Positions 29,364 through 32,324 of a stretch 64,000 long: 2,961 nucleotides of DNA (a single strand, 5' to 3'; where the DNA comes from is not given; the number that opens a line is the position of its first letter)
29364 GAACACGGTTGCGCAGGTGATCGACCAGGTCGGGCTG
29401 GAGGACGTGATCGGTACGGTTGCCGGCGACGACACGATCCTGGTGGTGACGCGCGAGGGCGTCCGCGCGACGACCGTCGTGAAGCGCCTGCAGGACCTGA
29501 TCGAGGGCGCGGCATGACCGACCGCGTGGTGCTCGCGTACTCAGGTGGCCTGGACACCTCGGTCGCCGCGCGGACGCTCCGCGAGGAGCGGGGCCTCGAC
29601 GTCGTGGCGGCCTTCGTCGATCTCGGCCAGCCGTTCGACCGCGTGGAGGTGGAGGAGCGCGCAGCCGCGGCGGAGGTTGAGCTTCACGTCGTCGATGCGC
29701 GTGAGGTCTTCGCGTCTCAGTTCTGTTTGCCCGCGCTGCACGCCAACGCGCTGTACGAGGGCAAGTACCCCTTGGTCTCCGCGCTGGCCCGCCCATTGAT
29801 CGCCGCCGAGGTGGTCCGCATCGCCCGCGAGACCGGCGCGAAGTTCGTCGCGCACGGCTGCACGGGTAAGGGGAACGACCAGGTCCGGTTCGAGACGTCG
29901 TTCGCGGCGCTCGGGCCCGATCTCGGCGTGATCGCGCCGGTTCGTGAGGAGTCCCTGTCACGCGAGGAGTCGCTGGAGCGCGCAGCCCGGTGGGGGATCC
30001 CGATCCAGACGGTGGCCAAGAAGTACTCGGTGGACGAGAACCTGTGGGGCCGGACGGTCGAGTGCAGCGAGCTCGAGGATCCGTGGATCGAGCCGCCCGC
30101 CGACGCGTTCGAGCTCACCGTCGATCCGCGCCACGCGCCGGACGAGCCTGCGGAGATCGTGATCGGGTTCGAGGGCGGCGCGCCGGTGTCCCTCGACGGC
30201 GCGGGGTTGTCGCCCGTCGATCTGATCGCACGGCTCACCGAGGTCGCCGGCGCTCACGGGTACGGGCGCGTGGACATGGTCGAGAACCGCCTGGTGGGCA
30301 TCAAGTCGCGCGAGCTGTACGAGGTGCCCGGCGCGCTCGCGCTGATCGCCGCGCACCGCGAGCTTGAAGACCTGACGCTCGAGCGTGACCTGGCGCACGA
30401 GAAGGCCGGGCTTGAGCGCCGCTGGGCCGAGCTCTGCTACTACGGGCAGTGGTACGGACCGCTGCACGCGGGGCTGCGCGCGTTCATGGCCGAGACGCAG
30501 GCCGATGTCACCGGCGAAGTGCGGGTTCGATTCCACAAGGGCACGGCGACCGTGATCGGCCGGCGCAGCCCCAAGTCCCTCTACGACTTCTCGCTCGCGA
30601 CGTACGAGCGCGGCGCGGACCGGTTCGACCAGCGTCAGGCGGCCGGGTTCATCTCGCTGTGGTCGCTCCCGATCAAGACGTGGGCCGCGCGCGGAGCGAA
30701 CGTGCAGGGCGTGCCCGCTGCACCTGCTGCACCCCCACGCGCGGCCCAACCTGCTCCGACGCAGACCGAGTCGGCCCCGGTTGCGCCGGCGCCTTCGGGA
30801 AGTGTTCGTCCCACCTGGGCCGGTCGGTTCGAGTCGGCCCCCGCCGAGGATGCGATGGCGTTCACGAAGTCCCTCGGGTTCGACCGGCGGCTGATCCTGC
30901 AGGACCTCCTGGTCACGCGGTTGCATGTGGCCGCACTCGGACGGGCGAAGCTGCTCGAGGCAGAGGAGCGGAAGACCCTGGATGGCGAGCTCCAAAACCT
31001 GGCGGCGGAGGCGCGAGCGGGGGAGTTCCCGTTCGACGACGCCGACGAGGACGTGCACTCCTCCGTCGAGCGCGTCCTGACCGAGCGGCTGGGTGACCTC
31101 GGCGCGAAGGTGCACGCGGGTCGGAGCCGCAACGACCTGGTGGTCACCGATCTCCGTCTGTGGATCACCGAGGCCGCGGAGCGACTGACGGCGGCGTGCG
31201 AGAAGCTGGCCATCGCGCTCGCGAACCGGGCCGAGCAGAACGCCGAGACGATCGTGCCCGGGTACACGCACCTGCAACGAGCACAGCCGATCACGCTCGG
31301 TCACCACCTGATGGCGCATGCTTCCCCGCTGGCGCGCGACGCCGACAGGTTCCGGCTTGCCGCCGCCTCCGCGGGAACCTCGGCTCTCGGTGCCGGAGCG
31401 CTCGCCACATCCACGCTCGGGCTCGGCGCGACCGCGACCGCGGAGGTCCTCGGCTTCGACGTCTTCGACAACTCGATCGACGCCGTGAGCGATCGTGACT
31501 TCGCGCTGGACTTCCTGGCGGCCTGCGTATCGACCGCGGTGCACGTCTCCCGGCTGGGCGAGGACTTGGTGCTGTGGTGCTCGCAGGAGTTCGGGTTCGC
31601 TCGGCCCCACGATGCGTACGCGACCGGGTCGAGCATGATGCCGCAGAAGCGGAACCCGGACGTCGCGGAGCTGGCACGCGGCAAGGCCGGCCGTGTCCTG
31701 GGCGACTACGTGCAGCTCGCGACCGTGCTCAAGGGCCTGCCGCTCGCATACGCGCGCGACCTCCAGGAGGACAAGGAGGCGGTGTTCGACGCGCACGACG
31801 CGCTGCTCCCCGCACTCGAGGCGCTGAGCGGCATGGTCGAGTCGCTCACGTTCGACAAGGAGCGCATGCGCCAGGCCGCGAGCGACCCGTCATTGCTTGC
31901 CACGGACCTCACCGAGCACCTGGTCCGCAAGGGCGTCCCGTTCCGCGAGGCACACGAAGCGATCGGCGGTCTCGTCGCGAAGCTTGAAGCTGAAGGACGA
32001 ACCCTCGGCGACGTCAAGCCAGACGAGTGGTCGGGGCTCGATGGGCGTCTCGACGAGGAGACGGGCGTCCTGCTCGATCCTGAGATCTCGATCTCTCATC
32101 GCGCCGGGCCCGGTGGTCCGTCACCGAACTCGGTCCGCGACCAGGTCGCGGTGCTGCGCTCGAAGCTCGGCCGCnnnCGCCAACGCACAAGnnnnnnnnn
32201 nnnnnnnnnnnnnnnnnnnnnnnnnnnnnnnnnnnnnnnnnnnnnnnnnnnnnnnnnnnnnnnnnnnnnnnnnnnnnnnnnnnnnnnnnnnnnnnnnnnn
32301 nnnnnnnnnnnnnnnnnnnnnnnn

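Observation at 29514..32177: argG and argH read as one 887-aa ORF joined by a Pro/Ala-rich linker (bifunctional argininosuccinate synthase/lyase?)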

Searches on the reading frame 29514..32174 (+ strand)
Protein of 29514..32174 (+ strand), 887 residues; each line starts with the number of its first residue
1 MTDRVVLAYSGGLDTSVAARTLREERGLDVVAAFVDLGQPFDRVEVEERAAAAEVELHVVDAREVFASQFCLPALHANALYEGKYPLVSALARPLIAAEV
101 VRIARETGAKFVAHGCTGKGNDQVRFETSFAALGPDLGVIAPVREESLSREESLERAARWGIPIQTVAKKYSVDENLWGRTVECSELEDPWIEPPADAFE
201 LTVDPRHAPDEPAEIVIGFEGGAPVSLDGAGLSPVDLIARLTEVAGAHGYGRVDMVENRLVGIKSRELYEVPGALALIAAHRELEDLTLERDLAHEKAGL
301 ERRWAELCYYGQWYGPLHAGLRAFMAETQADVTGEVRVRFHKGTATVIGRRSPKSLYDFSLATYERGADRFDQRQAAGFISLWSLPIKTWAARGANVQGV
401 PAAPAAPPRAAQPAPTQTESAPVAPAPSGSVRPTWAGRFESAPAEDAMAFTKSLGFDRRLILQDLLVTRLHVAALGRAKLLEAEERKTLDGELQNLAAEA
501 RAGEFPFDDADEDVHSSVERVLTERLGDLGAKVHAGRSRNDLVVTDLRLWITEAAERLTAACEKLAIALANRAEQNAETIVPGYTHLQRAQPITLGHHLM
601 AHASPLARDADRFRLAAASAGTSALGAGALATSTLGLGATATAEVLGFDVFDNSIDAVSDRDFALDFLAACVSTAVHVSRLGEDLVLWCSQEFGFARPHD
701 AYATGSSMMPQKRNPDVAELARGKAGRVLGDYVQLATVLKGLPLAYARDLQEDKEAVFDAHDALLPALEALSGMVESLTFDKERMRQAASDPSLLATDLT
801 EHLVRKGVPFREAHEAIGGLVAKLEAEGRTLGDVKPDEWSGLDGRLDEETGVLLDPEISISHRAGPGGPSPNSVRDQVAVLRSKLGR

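Call 3: search_protein_families(library=pfam, proteins=[window:29514-32174:+], max_evalue=0.01)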
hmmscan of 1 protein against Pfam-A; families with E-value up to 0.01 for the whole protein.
window:29514-32174:+ (887 aa): 4 families
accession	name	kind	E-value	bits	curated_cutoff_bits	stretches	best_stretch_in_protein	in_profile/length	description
PF20979.2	Arginosuc_syn_C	-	1.1e-86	290.5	27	1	171-389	1-218/219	Arginosuccinate synthase C-terminal domain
PF00206.25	Lyase_1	-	1.2e-63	215.9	27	1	438-730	2-312/312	Lyase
PF00764.25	Arginosuc_synth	-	1.2e-58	198.2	27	1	4-163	1-162/162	Arginosuccinate synthase N-terminal HUP domain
PF14698.11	ASL_C2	-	5.5e-17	62.4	27.3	1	794-860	2-68/69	Argininosuccinate lyase C-terminal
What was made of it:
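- On Argininosuccinate lyase (ArgH, EC 4.3.2.1; TIGR00838): PF00206 and PF14698 both hit (call 3).
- Checked: Pfam gives the same four domains (call 3).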

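Call 4: search_protein_families(library=ncbifam, proteins=[window:29514-32174:+], max_evalue=0.01)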
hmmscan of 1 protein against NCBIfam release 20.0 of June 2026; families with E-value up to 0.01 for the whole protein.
window:29514-32174:+ (887 aa): 27 families (the best 25 are shown)
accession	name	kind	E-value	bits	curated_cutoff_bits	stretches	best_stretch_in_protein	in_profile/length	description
NF001770.0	PRK00509.1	equivalog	5.1e-154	513.1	334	1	2-393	4-397/401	argininosuccinate synthase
TIGR00838.1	argH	equivalog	6.7e-151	503.3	279.5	1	434-885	1-454/455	argininosuccinate lyase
TIGR00032.1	argG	equivalog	1.9e-140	468.7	268.2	1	4-391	1-390/394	argininosuccinate synthase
NF010392.0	PRK13820.1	equivalog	1.8e-128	428.9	512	1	2-385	2-383/395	argininosuccinate synthase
NF008964.0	PRK12308.1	equivalog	7e-110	368.2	657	1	435-880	4-451/624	argininosuccinate lyase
NF003385.0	PRK04527.1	equivalog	4.9e-74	249.4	603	1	2-392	3-394/401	argininosuccinate synthase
NF002563.0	PRK02186.1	subfamily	5.4e-64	216.9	625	1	467-885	444-856/890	argininosuccinate lyase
NF038212.1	argG_rel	exception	4.5e-63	213.4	425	1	3-357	15-368/381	argininosuccinate synthase-related protein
NF052535.1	CoM_syn_XcbC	exception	2.3e-56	191.6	575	1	438-885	11-465/495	2-phosphosulfolactate phosphatase XcbC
NF005218.0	PRK06705.1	equivalog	1.3e-40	139.7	883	1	454-827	30-406/502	argininosuccinate lyase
NF003779.0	PRK05370.1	equivalog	5.8e-34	117.7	657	1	3-387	12-413/448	argininosuccinate synthase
TIGR00928.1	purB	equivalog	3.2e-27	95.4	326.2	1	517-830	75-395/436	adenylosuccinate lyase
NF005000.0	PRK06389.1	equivalog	2e-26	93.1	388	1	503-822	70-384/434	argininosuccinate lyase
TIGR02426.1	protocat_pcaB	equivalog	7e-22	77.8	355.75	1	520-744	79-301/338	3-carboxy-cis,cis-muconate cycloisomerase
NF008909.0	PRK12273.1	subfamily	1.4e-20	73.7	510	1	533-803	137-418/474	aspartate ammonia-lyase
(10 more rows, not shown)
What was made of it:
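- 29514..30692 (+): ArgG (argininosuccinate synthase) module, residues 1-393, including the C-terminal arm .................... NF001770 at 513 bits against a cutoff of 334, full model length (call 4).
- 30813..32174 (+): ArgH (argininosuccinate lyase) module, residues 434-887. TIGR00838 at 503 bits against a cutoff of 279.5, full model length (call 4).
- On Argininosuccinate synthase (ArgG, EC 6.3.4.5; NCBIfam NF001770 / TIGR00032): TIGR00032 at 468.7 bits (cutoff 268.2) (call 4).
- On Argininosuccinate lyase (ArgH, EC 4.3.2.1; TIGR00838): TIGR00838 at 503.3 bits (cutoff 279.5), residues 434-885 on model positions 1-454 of 455 (call 4).
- Closest known: ArgH. Different: The window protein ends with ArgH (model position 454 of 455) and scores below the ArgH(A) model cutoff (NF008964, 368 against 657; call 4).
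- Checked: They place a complete ArgH at residues 434-885 (TIGR00838, 503 bits, cutoff 279.5; model positions 1-454 of 455) (call 4).
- Both modules are full length and score above the equivalog cutoffs (calls 3, 4).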
